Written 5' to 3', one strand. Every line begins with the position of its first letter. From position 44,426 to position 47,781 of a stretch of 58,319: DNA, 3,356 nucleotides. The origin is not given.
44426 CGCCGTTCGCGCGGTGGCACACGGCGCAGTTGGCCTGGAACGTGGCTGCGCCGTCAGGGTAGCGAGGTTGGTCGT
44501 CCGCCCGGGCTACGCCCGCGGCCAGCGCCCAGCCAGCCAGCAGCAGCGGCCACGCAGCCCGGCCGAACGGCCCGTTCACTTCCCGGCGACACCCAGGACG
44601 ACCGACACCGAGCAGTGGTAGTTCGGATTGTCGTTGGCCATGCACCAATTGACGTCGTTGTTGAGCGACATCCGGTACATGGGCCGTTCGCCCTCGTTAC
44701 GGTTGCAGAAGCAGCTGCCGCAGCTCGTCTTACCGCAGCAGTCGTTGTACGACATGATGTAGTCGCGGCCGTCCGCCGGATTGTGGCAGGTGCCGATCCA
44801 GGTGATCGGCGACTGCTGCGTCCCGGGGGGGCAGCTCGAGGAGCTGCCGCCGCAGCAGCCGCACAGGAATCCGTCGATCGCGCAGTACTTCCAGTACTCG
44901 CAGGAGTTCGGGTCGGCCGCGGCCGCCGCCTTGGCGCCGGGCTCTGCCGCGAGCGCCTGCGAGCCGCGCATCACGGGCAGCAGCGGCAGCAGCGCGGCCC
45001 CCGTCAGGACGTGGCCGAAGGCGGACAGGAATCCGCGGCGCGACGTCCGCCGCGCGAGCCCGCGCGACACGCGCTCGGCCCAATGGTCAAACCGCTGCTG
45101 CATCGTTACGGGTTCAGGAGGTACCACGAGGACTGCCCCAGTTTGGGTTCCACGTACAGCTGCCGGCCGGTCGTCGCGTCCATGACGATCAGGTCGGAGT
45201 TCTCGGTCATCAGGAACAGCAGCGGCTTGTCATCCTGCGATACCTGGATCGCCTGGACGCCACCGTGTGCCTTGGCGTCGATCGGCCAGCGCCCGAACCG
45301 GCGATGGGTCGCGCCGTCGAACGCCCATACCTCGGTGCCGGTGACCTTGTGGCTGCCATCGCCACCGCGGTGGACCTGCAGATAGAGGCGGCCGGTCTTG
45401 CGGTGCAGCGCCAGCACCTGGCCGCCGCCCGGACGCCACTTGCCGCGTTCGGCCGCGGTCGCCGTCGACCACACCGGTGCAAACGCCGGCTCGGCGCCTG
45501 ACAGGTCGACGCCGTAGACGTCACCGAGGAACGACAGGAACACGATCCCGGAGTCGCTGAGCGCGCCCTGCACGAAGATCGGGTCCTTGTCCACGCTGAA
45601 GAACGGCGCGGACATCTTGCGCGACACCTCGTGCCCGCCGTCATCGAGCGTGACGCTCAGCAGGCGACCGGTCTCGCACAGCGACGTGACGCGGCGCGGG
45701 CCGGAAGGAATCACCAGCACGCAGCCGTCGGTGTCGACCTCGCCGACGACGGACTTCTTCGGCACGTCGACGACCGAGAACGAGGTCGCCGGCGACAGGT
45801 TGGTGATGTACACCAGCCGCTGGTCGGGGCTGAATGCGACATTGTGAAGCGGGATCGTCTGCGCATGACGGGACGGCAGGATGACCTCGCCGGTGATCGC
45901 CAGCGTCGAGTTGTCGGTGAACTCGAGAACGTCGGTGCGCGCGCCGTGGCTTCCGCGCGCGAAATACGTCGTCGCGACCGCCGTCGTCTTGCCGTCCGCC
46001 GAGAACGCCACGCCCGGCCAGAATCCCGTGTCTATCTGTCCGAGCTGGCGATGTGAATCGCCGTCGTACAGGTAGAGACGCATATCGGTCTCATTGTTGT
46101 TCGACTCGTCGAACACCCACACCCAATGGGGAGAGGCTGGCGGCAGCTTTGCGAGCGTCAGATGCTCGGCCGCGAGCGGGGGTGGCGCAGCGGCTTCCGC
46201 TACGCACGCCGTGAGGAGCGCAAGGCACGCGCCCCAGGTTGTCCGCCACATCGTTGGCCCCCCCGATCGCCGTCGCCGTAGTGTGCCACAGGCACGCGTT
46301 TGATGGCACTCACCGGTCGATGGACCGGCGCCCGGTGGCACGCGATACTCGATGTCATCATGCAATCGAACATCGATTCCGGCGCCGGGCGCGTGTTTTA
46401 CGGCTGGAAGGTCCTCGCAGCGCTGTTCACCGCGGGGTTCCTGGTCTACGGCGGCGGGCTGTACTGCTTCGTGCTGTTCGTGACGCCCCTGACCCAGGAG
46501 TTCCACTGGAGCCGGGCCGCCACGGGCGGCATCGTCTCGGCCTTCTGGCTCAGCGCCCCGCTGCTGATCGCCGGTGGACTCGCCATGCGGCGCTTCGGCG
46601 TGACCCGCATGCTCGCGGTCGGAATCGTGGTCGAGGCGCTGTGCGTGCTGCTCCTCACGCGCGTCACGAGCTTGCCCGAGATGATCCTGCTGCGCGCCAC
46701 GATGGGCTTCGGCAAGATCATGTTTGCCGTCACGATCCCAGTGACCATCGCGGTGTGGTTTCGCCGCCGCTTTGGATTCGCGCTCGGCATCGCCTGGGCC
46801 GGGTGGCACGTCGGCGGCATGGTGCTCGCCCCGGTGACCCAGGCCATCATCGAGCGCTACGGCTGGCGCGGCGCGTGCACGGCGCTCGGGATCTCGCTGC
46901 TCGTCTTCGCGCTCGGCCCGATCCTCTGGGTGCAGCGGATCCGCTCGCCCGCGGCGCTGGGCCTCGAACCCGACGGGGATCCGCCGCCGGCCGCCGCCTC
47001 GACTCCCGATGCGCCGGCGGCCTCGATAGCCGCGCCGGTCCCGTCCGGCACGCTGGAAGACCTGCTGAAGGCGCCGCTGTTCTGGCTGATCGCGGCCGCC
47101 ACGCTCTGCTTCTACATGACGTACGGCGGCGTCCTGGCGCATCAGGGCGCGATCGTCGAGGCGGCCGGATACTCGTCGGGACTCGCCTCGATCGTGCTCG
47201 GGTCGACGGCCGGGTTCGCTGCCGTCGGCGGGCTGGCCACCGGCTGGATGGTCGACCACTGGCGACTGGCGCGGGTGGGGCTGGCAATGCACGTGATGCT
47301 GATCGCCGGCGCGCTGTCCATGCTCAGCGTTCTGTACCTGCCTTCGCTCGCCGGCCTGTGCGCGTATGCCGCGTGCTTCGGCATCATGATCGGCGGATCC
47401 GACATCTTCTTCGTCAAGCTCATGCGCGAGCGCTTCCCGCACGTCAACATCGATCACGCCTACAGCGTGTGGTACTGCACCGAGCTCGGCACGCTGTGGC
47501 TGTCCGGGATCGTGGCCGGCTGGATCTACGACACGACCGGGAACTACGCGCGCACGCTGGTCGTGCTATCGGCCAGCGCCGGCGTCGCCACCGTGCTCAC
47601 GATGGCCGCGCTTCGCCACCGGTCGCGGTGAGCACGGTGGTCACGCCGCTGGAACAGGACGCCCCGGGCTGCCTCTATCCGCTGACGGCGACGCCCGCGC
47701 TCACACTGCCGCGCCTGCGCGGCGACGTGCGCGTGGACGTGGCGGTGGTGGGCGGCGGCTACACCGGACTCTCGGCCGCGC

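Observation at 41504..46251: Stripped-down TTQ amine dehydrogenase operon: mauB-mauA joined to two dedicated cytochromes c and a cytoplasmic molybdoenzyme, with no mauE, mauD, mauG or cupredoxin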

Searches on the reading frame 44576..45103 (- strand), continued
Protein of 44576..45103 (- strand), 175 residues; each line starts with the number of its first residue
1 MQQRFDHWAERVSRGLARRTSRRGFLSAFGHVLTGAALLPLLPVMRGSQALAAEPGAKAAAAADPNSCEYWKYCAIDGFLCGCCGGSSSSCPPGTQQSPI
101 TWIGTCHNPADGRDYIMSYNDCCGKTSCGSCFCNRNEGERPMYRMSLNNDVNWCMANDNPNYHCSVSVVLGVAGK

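Call 71: find_encoding_contigs(protein=P0001, flank=8000, max_places=3)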
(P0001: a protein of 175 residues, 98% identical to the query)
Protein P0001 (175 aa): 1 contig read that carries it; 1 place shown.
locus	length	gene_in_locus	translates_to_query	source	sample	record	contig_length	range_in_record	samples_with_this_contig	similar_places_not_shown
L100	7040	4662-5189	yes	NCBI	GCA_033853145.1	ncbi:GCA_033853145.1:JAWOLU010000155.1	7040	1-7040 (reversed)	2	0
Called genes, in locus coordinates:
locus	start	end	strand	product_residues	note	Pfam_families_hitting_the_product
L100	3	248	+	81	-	?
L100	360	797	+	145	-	-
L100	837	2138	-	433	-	PF00890:FAD_binding_2 (weak), PF01266:DAO, PF12831:FAD_oxidored (weak), PF01593:Amino_oxidase (faint)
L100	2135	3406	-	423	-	PF07690:MFS_1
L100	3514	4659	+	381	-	PF06433:Me-amine-dh_H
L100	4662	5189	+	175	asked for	PF02975:Me-amine-dh_L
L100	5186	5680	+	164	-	PF13442:Cytochrome_CBB3 (weak), PF00034:Cytochrom_C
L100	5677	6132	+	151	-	-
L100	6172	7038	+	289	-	?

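Call 72: find_encoding_contigs(protein=P0155, flank=6000, max_places=2)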
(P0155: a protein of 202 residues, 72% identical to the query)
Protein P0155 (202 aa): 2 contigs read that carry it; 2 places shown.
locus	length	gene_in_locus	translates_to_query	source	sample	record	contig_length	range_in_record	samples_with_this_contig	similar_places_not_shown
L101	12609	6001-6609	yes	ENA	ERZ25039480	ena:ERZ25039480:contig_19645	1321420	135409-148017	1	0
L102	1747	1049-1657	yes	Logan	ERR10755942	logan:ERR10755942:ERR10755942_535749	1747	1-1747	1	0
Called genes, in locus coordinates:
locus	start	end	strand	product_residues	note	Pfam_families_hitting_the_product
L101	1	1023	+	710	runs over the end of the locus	PF00378:ECH_1, PF16113:ECH_2, PF02737:3HCDH_N, PF03446:NAD_binding_2 (weak), PF00725:3HCDH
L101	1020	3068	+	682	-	PF00171:Aldedh, PF01575:MaoC_dehydratas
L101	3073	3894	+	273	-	PF00378:ECH_1, PF16113:ECH_2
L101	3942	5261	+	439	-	PF00501:AMP-binding, PF14535:AMP-binding_C_2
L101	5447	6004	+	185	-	PF07291:MauE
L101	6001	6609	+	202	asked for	PF00578:AhpC-TSA (weak), PF08534:Redoxin, PF13098:Thioredoxin_2 (weak), PF13905:Thioredoxin_8 (weak)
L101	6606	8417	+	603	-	-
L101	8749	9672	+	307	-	-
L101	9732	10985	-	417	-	PF03448:MgtE_N, PF00571:CBS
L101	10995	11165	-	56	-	-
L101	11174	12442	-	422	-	PF01566:Nramp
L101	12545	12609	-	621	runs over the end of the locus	PF04069:OpuAC, PF00528:BPD_transp_1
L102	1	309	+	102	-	?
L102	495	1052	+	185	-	PF07291:MauE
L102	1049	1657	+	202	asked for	PF00578:AhpC-TSA (weak), PF08534:Redoxin, PF13098:Thioredoxin_2 (weak), PF13905:Thioredoxin_8 (weak)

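Call 73: find_encoding_contigs(protein=P0004, flank=8000, max_places=2)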
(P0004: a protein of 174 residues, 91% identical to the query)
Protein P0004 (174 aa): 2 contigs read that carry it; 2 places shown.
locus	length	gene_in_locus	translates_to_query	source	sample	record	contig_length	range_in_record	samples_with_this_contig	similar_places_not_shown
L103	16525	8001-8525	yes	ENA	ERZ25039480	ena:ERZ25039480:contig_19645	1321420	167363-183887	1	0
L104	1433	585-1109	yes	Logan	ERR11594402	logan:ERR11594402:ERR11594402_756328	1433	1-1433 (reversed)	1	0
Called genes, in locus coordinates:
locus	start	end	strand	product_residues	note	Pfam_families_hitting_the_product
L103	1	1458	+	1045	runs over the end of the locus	PF13088:BNR_2 (faint), PF25852:DUF6242_C (faint), PF02012:BNR (faint), PF15902:Sortilin-Vps10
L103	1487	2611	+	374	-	PF08240:ADH_N, PF00107:ADH_zinc_N, PF13602:ADH_zinc_N_2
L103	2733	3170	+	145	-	-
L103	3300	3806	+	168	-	PF04519:Bactofilin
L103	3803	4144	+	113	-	-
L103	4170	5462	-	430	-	PF01266:DAO, PF13450:NAD_binding_8 (weak)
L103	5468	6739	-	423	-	PF07690:MFS_1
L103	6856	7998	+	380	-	PF06433:Me-amine-dh_H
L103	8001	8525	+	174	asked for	PF02975:Me-amine-dh_L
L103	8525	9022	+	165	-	PF13442:Cytochrome_CBB3 (weak), PF00034:Cytochrom_C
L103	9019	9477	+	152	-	-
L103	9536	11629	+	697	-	PF04879:Molybdop_Fe4S4, PF00384:Molybdopterin, PF01568:Molydop_binding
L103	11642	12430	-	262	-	PF00106:adh_short, PF13561:adh_short_C2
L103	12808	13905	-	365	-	PF04055:Radical_SAM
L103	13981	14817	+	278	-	PF01875:Memo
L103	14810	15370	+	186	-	PF01871:AMMECR1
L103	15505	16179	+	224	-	PF01812:5-FTHF_cyc-lig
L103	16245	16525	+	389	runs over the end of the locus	PF05940:NnrS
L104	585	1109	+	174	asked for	PF02975:Me-amine-dh_L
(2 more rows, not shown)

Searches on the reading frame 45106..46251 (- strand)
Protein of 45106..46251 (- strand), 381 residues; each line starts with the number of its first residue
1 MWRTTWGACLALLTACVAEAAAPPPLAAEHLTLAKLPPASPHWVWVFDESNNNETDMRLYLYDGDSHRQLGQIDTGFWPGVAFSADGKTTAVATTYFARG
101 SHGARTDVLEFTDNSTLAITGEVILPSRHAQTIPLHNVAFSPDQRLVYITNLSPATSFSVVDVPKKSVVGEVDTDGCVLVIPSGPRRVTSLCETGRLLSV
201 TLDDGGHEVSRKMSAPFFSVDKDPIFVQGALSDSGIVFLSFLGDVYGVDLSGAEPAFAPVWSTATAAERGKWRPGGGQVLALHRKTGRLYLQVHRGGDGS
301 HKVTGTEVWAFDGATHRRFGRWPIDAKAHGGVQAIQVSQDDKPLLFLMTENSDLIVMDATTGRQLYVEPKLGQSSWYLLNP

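Call 3: search_protein_families(library=pfam, proteins=[window:45106-46251:-], max_evalue=0.01)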
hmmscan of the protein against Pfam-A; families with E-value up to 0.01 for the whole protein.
window:45106-46251:- (381 aa): 1 family
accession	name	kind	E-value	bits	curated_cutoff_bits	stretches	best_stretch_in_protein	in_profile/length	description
PF06433.17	Me-amine-dh_H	-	2e-42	145.8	21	1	44-374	5-335/343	Methylamine dehydrogenase heavy chain (MADH)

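Call 4: search_protein_families(library=ncbifam, proteins=[window:45106-46251:-], max_evalue=0.01)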
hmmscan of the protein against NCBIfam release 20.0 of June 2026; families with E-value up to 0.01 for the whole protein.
window:45106-46251:- (381 aa): 2 families
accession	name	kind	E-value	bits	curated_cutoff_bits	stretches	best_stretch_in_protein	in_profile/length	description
TIGR02658.1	TTQ_MADH_Hv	equivalog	9.6e-46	156.2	454.45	1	30-374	8-350/358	methylamine dehydrogenase (amicyanin) large subunit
TIGR03866.1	PQQ_ABC_repeats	subfamily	1.7e-05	24.1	287.3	0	52-111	100-159/310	PQQ-dependent catabolism-associated beta-propeller protein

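Call 10: search_solved_structures(query=window:45106-46251:-, show_alignments=1)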
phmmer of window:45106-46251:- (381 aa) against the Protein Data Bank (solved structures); distinct sequences matched with E-value up to 0.001: 15.
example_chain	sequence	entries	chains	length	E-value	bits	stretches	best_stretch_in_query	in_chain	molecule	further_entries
2h3x_A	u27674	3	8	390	4.6e-48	167.2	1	38-323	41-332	Aromatic Amine Dehydrogenase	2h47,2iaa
2i0s_A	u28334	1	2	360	1.1e-47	165.9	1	42-323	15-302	Aromatic amine dehydrogenase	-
2agl_A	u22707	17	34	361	1.1e-47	165.9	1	42-323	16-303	Aromatic amine dehydrogenase | Aromatic amine dehydrogenase; chain A, B | AROMATIC AMINE DEHYDROGENASE ALPHA SUBUNIT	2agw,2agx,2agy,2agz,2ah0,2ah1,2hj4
2q7q_A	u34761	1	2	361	1.1e-47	165.9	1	42-323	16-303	Aralkylamine dehydrogenase heavy chain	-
2hkm_A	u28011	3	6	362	1.1e-47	165.9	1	42-323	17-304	Aromatic amine dehydrogenase | Aromatic amine dehydrogenase, large subunit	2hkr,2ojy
2hxc_A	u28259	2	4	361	1.6e-47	165.4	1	42-323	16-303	Aromatic amine dehydrogenase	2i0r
1mg2_A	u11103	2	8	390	7.5e-39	136.8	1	32-373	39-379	Methylamine dehydrogenase, heavy chain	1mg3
4y5r_D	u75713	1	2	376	8.7e-39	136.6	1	33-373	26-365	Methylamine dehydrogenase heavy chain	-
3pxw_D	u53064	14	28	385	9.2e-39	136.6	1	33-373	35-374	Methylamine dehydrogenase heavy chain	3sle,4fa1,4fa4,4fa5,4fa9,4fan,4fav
2gc4_A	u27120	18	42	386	9.3e-39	136.5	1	33-373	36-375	Methylamine dehydrogenase heavy chain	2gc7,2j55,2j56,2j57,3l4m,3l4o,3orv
2bbk_H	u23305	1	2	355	1.4e-38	135.9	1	43-373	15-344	METHYLAMINE DEHYDROGENASE (HEAVY SUBUNIT)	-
2mta_H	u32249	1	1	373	2.2e-38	135.3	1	33-373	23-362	METHYLAMINE DEHYDROGENASE (HEAVY SUBUNIT)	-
3c75_H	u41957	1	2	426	3.7e-34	121.4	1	25-374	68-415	Methylamine dehydrogenase heavy chain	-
1mae_H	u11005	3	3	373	6e-12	48.3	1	16-372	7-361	METHYLAMINE DEHYDROGENASE (HEAVY SUBUNIT)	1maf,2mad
1l0q_A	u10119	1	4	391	0.00085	21.4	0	130-177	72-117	Surface layer protein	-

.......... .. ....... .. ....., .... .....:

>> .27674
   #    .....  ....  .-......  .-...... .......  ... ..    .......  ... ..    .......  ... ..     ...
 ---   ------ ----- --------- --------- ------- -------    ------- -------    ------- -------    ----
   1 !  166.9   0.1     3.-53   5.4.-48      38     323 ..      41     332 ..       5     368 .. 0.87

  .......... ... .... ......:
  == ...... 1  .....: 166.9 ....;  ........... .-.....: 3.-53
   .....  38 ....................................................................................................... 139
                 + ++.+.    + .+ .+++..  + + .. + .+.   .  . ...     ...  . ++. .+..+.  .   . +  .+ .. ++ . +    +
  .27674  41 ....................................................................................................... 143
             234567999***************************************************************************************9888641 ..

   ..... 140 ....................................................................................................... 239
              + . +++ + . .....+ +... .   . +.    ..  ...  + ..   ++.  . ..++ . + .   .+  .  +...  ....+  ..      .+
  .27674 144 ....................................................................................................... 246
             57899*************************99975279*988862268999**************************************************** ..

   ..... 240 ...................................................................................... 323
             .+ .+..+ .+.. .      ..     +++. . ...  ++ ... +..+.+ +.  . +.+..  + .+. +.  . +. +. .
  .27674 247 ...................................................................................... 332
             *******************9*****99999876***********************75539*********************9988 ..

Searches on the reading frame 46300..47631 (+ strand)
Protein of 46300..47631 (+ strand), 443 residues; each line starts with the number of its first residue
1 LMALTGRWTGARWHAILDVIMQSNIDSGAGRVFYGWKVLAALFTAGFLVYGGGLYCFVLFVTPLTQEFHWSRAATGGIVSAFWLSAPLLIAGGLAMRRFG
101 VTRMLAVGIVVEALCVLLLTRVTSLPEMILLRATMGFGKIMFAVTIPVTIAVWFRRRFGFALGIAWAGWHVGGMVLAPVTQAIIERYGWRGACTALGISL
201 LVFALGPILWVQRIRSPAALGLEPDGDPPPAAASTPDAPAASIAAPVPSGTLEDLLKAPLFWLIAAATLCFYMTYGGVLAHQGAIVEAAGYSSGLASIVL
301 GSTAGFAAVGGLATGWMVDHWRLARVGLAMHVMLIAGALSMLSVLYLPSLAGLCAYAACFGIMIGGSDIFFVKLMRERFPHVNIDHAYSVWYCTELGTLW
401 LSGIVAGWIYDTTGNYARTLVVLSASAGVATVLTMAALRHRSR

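Call 3: search_protein_families(library=pfam, proteins=[window:46300-47631:+], max_evalue=0.01)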
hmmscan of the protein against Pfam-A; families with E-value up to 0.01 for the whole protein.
window:46300-47631:+ (443 aa): 1 family
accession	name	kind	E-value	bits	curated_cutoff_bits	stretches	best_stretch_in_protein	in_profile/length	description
PF07690.21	MFS_1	-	5.3e-30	105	33.4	1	46-391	4-335/347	Major Facilitator Superfamily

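Call 4: search_protein_families(library=ncbifam, proteins=[window:46300-47631:+], max_evalue=0.01)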
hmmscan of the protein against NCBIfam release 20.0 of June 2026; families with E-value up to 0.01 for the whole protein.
window:46300-47631:+ (443 aa): 7 families
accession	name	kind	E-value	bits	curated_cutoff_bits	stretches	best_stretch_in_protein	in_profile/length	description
NF049980.1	SfMCT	equivalog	7.8e-24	84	320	1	37-423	3-375/378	L-lactate MFS transporter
TIGR00890.1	2A0111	subfamily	3e-16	59.3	374.85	1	51-426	16-370/377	oxalate/formate antiport family MFS transporter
TIGR00881.1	2A0104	subfamily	1.9e-14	53.5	407.75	1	64-364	21-324/379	phosphoglycerate transporter protein PgtP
TIGR00893.1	2A0114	subfamily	2e-12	46.8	395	1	64-434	20-395/399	D-galactonate transporter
TIGR04259.1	oxa_formateAnti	equivalog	2.5e-08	33.2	335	1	54-290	19-236/405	oxalate/formate MFS antiporter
TIGR00895.1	2A0115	subfamily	1.1e-06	27.8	418.55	1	41-202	20-184/398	aromatic acid/H+ symport family MFS transporter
TIGR00892.1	2A0113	subfamily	3.4e-05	22.7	586.1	1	34-201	16-184/455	monocarboxylate transporter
